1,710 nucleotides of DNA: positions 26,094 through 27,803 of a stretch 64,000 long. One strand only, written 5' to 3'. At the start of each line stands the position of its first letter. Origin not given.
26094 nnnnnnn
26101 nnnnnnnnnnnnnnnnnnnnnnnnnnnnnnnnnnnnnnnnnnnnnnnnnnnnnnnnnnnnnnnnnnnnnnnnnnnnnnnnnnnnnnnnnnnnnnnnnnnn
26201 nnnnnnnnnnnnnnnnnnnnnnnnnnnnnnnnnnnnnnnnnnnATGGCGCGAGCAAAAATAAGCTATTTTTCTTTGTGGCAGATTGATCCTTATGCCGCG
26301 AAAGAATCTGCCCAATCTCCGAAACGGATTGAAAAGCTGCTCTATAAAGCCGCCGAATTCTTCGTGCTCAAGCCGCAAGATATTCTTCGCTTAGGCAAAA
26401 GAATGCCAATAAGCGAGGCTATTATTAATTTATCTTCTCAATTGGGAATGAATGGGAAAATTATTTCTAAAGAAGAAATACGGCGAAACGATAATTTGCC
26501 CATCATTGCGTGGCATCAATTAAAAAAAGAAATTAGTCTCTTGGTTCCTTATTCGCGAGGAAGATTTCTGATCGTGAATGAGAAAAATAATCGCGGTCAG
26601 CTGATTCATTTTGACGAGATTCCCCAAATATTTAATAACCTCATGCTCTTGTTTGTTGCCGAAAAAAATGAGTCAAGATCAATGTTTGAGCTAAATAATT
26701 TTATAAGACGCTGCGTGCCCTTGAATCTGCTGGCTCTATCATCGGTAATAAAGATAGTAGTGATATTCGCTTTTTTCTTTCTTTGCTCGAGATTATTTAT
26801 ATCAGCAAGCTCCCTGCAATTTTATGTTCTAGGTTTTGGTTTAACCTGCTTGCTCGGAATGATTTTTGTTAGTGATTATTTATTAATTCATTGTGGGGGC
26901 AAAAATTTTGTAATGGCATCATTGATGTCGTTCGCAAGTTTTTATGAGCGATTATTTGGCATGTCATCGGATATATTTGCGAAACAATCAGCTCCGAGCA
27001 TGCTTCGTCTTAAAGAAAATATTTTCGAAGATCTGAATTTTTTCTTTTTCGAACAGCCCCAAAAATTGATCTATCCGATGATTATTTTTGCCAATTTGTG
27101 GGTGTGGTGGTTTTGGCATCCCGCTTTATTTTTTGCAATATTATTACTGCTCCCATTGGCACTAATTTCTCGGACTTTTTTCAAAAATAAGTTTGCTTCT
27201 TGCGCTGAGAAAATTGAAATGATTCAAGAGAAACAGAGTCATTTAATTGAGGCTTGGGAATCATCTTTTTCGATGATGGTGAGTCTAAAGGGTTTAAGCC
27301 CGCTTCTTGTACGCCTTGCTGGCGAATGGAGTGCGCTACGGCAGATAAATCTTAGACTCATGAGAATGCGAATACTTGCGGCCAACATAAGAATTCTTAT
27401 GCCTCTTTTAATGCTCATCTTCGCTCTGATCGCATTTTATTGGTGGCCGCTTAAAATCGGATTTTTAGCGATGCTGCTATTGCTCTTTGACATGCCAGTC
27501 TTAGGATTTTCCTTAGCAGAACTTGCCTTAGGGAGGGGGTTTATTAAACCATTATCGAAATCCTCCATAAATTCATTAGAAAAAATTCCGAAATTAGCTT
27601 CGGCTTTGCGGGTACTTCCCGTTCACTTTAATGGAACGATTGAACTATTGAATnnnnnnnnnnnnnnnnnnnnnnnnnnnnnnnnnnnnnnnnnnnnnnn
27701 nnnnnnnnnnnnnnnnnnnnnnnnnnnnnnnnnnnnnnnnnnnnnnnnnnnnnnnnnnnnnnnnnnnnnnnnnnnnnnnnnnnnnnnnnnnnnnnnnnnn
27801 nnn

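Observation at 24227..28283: Asymmetric heterodimeric ABC exporter read directly from NBD motifs; the catalytic C39 peptidase sits on the subunit with the dead ATPase site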

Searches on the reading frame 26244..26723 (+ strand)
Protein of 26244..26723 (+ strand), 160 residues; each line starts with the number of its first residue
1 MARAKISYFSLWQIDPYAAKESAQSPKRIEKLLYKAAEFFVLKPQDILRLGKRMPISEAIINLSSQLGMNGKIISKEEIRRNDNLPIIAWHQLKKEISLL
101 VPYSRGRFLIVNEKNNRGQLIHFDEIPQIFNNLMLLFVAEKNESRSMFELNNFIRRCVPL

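Call 25: search_solved_structures(query=A1, max_evalue=10, show_alignments=2)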
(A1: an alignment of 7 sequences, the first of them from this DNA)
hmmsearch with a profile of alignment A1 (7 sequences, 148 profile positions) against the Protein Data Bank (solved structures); distinct sequences matched with E-value up to 10: 5.
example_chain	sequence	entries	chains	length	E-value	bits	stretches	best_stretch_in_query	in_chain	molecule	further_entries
2yx1_A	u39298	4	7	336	0.23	14.6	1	75-141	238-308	Hypothetical protein MJ0883 | Uncharacterized protein MJ0883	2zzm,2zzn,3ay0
5yv5_A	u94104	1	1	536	0.69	13.1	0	29-64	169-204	ATPase RIL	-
1yqt_A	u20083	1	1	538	0.7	13.1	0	29-64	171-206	RNase l inhibitor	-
8ga7_A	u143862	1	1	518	0.75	12.9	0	28-96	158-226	THR5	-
3ozx_A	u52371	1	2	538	1.2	12.3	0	7-63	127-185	RNase L inhibitor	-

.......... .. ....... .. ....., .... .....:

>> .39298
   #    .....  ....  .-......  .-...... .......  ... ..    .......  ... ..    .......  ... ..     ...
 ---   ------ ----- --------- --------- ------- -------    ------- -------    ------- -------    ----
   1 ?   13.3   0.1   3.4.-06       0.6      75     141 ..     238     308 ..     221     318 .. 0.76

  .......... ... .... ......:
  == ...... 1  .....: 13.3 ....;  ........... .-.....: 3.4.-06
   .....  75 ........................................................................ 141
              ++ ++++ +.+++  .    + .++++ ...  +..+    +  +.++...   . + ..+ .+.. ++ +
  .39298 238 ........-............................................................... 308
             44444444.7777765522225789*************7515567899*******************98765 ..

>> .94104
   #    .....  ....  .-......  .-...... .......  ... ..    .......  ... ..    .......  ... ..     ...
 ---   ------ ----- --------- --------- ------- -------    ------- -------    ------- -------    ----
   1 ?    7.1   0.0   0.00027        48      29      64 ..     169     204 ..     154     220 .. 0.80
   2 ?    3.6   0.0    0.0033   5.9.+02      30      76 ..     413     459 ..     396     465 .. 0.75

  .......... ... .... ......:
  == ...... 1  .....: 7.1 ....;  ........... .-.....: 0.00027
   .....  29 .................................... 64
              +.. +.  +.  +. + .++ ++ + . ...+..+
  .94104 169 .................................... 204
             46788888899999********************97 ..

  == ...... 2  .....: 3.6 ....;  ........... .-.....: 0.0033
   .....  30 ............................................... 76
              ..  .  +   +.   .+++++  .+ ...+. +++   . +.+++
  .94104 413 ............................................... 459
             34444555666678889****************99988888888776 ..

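Call 48: search_protein_families(library=pfam, proteins=[window:26244-26723:+], max_evalue=10)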
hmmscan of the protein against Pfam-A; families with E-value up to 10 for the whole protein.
window:26244-26723:+ (160 aa): 1 family
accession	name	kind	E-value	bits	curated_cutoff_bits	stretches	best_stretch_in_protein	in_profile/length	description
PF23383.1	Beta-prop_IFT140_1st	-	0.33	10.1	27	1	70-117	48-93/406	IFT140 first beta-propeller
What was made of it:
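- Tried and rejected: Pfam at E <= 10 gave no C39 hit for B (call 48), and PDB sequence profiles gave nothing (call 25).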

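Call 49: predict_structure(alignment_id=A5)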
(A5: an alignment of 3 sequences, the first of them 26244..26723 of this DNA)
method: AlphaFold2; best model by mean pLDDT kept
length: 160 residues; sequences in the alignment: 3
mean_pLDDT: 62.4   pTM: 0.59
mean pLDDT of the five models: 62.4, 59.7, 59.1, 55.8, 46.5
residues with pLDDT >= 90: 0; 70-90: 70; 50-70: 40; < 50: 50
segments of 3 or more residues with pLDDT < 50: 1-30, 141-160
pLDDT, mean of each block of 10 residues (from residue 1): 34 39 41 57 64 77 72 79 74 81 76 66 87 71 41 38
secondary structure, 60 per line:
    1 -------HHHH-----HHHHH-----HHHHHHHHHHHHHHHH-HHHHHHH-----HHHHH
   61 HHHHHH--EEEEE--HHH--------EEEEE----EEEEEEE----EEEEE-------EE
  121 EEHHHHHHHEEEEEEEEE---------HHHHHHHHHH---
elements in order: H8-11 H17-21 H27-42 H44-50 H56-66 E69-73 E87-91 E96-102 E107-111 E119-122 H123-129 E130-138 H148-157
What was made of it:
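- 26244..26693 (+): N-terminal C39-like domain of B. It has no Cys before residue 157 and no conserved His or Asp. Domain model has pLDDT 62 overall and 70-87 in the core (call 49).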

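Call 81: fold_search(model_id=the predicted structure, library=pdb)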
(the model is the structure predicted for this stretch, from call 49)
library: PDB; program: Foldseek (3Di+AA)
matches with E <= 10: 792; with E <= 0.001: 3
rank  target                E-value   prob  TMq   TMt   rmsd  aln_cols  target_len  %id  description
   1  7n87_MODEL_1_A        2.3e-04  1.00  0.44  0.46   3.6        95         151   19  Solution NMR structure of peptidase domain from Clostridium thermocellum PCAT1 (released 2021-12-29)
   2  3zua_MODEL_1_A        3.9e-04  1.00  0.43  0.47   6.2       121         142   12  A C39-like domain (released 2012-08-01)
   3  8vp5_B                9.5e-04  1.00  0.44  0.11   4.5        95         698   19  Cryo-EM structure of the ABC transporter PCAT1 bound with ADP and Substrate (released 2024-10-30)
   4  8vpb_A                1.5e-03  1.00  0.43  0.11   4.6        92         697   20  Cryo-EM structure of the ABC transporter PCAT1 bound with MgADP_Class_2 (released 2024-10-30)
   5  8vp5_A                1.7e-03  1.00  0.43  0.11   4.5        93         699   19  Cryo-EM structure of the ABC transporter PCAT1 bound with ADP and Substrate (released 2024-10-30)
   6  7sgr_A                1.7e-03  1.00  0.40  0.11   5.6        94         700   13  Structure of hemolysin A secretion system HlyB/D complex (released 2022-09-14)
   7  9l5u_B                2.1e-03  1.00  0.41  0.47   3.1        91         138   14  Papain-like cysteine protease toxin/immunity pair (released 2025-06-04)
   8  9azl_A                2.3e-03  1.00  0.43  0.11   4.7        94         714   19  Cryo-EM structure of the ABC transporter PCAT1 bound with MgADP class1 (released 2024-10-30)
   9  6v9z_A                3.5e-03  1.00  0.42  0.11  11.9       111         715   18  Cryo-EM structure of PCAT1 bound to its CtA peptide substrate (released 2020-01-22)
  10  6mpz_D                3.7e-03  1.00  0.42  0.46   2.9        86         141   12  Crystal structure of a double glycine motif protease from AMS/PCAT transporter in complex with the leader peptide (released 2019-02-06)
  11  3k8u                  3.7e-03  1.00  0.41  0.47   3.0        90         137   11  Crystal Structure of the Peptidase Domain of Streptococcus ComA, a Bi-functional ABC Transporter Involved in Quorum Sens (released 2010-02-23)
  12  7t55_A                4.2e-03  1.00  0.39  0.10  12.2       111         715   16  Cryo-EM structure of PCAT1 in the inward-facing wide conformation under ATP turnover condition (released 2022-02-02)
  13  8vp6_B                4.4e-03  1.00  0.44  0.12   4.5        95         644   19  Cryo-EM structure of the ABC transporter PCAT1 bound with Mg_class_2 (released 2024-10-30)
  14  9l5u_A                4.4e-03  1.00  0.40  0.45   3.4        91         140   15  Papain-like cysteine protease toxin/immunity pair (released 2025-06-04)
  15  4ry2_B                4.4e-03  0.99  0.38  0.10  12.2       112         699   18  Crystal structure of the peptidase-containing ABC transporter PCAT1 (released 2015-07-22)
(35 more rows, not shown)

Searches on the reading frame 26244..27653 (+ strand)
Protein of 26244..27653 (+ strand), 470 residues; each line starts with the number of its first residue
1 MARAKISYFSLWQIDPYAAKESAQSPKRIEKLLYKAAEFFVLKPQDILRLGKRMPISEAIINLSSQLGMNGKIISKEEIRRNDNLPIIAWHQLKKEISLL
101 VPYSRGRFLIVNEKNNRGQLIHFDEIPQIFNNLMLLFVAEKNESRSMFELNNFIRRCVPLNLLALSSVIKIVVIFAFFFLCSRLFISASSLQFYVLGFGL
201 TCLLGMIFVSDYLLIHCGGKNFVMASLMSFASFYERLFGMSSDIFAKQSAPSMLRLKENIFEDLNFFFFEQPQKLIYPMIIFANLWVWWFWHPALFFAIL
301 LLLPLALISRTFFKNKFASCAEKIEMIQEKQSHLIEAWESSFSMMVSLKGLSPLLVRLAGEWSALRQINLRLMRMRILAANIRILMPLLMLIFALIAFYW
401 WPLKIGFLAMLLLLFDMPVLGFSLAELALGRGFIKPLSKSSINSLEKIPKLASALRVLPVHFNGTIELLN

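Call 28: find_homologous_proteins(query=A3, max_evalue=0.001)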
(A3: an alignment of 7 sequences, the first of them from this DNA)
Query A3 (7 sequences) (470 aa, profile of the alignment): 1 proteins with E <= 0.001 among 8000 candidates.
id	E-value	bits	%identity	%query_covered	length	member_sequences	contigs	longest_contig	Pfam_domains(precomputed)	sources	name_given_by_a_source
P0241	3.2e-133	463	27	10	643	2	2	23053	PF00005.34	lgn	-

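Call 48: search_protein_families(library=pfam, proteins=[P0241], max_evalue=10)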
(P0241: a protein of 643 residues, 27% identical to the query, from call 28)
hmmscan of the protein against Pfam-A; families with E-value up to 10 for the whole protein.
P0241 (643 aa): 13 families
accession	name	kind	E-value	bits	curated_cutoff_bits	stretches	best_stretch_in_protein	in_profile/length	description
PF00005.33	ABC_tran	-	7.8e-20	72.3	25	1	454-599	2-135/137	ABC transporter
PF13304.12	AAA_21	-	8.9e-05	23.1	27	1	580-618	248-286/304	AAA domain, putative AbiEii toxin, Type IV TA system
PF01078.27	Mg_chelatase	-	0.00018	21.4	20.3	1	465-508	24-67/207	Magnesium chelatase, subunit ChlI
PF20720.3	nSTAND3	-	0.0034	17.5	27.2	1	464-508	18-61/155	Novel STAND NTPase 3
PF00004.35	AAA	-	0.0086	17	21.2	1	468-565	3-38/131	ATPase family associated with various cellular activities (AAA)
PF13555.12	AAA_29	-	0.013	15.6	27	1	455-491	14-50/61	P-loop containing region of AAA domain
PF06414.18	Zeta_toxin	-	0.027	14.4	22.3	1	468-505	21-58/199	Zeta toxin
PF13238.12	AAA_18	-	0.047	14.6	29.4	1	466-483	1-18/128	AAA domain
PF13481.12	AAA_25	-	0.047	13.7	27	1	459-479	29-49/195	AAA domain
PF13401.12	AAA_22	-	0.091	13.5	27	1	463-484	5-26/130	AAA domain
PF13521.12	AAA_28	-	0.13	12.9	27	1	466-482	2-18/164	AAA domain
PF03266.21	NTPase_1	-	0.13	12.6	23.9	1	466-514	2-48/168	NTPase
PF13479.12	AAA_24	-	0.23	11.7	27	1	465-483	4-22/195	AAA domain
